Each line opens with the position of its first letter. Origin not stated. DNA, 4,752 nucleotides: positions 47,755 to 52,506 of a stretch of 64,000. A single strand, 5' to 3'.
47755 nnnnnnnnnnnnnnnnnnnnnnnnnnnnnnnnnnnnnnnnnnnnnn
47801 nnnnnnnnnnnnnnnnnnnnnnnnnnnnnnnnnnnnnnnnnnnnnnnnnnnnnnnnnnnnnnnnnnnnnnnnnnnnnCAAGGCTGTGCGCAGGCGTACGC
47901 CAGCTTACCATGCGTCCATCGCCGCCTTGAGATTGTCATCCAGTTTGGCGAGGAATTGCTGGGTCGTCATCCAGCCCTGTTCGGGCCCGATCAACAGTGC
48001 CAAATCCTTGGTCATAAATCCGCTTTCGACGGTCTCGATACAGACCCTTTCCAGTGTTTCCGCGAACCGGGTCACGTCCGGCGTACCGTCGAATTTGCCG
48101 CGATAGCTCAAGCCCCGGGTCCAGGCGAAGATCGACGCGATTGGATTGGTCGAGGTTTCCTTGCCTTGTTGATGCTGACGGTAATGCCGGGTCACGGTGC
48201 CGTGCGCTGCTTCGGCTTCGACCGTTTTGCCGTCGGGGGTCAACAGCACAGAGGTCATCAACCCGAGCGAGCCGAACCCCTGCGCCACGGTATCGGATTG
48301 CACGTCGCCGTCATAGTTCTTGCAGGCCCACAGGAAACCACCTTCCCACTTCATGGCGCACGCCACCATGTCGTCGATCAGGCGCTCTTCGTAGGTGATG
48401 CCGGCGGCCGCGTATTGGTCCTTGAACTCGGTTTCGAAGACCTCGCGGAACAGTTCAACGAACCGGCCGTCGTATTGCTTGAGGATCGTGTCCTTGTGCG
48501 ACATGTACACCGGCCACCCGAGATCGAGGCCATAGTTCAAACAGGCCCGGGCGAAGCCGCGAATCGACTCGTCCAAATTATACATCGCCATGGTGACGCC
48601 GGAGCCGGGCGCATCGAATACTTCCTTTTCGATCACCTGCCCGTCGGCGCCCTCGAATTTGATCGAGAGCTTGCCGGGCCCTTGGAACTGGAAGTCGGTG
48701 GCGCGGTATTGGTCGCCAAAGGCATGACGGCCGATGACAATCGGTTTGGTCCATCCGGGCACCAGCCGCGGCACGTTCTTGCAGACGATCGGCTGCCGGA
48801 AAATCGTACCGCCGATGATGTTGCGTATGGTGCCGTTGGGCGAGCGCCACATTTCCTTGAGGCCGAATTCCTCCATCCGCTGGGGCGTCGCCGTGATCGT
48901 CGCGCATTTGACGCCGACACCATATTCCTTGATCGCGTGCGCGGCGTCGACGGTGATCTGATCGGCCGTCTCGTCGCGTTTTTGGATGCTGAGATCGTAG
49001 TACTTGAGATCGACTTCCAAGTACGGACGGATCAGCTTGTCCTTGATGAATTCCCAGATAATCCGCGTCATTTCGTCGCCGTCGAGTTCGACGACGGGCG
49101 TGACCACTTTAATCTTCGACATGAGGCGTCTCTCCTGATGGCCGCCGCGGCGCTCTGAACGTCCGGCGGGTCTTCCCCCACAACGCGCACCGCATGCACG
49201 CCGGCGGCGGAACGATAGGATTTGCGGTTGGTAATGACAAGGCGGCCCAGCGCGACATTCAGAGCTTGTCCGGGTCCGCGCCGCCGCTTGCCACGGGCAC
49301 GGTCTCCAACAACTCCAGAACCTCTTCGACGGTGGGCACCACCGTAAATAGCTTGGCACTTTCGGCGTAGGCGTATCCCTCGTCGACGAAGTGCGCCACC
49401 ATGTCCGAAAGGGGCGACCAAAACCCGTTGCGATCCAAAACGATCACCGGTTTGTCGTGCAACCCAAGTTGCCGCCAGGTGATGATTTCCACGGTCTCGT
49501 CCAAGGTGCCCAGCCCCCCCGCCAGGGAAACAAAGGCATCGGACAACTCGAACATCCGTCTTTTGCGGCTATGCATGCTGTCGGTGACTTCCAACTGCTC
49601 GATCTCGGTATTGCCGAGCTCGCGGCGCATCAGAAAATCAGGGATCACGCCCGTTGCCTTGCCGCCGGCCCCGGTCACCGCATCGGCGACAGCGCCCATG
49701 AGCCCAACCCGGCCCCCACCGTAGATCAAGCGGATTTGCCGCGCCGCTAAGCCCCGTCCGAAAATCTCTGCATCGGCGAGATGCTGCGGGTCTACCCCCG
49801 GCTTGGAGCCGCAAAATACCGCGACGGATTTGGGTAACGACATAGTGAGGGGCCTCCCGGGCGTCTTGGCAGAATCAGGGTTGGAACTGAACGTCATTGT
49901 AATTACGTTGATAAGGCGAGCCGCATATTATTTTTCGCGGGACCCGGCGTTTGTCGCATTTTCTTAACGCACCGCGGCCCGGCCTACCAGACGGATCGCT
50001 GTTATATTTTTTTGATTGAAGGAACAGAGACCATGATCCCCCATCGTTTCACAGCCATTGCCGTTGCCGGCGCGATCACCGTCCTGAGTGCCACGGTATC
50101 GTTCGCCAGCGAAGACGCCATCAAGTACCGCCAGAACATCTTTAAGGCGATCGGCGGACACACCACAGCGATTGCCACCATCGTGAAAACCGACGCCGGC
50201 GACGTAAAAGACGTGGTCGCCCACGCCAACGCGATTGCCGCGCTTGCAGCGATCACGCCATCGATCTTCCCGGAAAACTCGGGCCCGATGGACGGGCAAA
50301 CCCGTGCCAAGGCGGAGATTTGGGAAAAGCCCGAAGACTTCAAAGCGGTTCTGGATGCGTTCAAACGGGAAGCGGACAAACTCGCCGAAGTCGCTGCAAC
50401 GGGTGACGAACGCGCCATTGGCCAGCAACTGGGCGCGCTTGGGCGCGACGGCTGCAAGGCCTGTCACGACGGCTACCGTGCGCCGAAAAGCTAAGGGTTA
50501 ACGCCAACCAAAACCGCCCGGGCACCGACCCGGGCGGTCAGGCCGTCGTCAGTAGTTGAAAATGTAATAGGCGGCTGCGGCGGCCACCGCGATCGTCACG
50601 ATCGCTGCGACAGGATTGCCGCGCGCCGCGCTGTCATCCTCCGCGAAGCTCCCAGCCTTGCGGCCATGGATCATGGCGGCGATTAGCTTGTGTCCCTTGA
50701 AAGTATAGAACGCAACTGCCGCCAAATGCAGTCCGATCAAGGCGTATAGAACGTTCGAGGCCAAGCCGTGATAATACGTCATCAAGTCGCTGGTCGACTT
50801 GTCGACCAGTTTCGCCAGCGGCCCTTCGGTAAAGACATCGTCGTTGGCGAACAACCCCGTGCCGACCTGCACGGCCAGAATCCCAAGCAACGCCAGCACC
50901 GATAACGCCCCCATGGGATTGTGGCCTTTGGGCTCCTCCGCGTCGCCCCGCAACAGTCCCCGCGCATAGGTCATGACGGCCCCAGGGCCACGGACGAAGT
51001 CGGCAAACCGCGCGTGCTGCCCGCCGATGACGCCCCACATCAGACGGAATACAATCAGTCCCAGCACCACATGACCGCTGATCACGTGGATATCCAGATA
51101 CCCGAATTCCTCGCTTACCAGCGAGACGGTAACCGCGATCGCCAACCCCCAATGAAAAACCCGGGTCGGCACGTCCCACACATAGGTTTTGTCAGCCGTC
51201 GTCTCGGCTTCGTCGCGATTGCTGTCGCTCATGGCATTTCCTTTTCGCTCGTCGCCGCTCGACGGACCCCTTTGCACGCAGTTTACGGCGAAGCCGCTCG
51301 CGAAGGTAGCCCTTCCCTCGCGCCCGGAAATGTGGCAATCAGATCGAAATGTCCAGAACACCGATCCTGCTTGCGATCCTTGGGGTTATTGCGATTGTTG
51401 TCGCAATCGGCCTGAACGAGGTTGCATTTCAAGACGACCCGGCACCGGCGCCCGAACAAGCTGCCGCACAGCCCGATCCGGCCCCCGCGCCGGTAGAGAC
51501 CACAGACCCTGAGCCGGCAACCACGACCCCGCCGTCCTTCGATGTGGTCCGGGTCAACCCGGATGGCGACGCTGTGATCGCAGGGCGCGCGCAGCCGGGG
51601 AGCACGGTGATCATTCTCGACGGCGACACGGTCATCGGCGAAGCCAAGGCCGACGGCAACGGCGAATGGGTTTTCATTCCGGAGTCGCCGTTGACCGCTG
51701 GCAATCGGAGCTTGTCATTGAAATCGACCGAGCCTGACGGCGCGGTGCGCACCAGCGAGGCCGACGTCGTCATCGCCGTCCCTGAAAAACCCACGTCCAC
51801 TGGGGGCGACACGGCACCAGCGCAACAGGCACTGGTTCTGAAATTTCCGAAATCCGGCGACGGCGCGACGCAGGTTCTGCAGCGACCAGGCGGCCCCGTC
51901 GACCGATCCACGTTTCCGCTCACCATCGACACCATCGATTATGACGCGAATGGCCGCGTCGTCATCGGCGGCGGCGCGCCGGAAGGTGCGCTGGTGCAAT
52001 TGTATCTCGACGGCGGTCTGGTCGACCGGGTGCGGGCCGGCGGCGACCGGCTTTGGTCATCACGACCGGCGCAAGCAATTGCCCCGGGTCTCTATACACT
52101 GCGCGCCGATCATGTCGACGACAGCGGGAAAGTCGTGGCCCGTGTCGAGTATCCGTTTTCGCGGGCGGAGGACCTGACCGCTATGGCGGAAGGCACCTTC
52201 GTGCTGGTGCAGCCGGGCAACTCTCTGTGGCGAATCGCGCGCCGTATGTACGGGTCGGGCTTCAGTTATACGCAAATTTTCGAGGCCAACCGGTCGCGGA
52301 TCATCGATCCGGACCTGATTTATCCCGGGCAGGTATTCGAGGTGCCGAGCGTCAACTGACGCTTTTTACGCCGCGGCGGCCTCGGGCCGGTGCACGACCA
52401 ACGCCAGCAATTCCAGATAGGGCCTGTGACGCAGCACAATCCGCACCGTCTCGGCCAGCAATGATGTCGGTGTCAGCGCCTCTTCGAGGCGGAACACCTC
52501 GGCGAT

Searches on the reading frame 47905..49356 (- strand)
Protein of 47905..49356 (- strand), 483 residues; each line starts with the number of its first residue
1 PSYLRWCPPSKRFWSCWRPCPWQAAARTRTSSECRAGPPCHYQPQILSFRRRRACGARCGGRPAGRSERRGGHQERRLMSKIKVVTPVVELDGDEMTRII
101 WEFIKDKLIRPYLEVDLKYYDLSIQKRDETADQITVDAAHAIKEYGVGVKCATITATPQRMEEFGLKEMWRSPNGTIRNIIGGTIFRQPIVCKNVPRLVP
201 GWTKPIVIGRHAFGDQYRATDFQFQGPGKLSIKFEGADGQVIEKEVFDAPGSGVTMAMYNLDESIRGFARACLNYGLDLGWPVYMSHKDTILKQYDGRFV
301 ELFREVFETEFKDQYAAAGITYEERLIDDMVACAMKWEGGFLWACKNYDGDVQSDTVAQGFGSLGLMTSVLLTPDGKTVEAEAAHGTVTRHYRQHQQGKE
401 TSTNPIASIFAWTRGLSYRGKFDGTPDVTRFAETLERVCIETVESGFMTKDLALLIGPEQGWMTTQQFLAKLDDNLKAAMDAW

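Call 71: search_protein_families(library=pfam, proteins=[window:47905-49356:-], max_evalue=0.00001)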
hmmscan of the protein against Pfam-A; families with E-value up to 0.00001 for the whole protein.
window:47905-49356:- (483 aa): 1 family
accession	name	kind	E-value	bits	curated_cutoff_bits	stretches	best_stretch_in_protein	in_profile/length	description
PF00180.25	Iso_dh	-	9.4e-59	199.8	27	1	83-455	1-335/348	Isocitrate/isopropylmalate dehydrogenase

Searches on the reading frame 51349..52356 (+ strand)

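Call 71: search_protein_families(library=pfam, proteins=[window:51349-52356:+], max_evalue=0.00001)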
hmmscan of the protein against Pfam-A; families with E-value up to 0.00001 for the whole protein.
window:51349-52356:+ (336 aa): 3 families
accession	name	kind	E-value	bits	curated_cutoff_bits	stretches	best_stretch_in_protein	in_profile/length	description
PF19077.6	Big_13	-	4.3e-09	37.2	27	0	79-142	33-100/102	Bacterial Ig-like domain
PF01476.26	LysM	-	6.6e-09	36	20.9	1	287-333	3-43/43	LysM domain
PF17936.7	Big_6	-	3.1e-07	31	27.6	1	63-139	4-77/83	Bacterial Ig domain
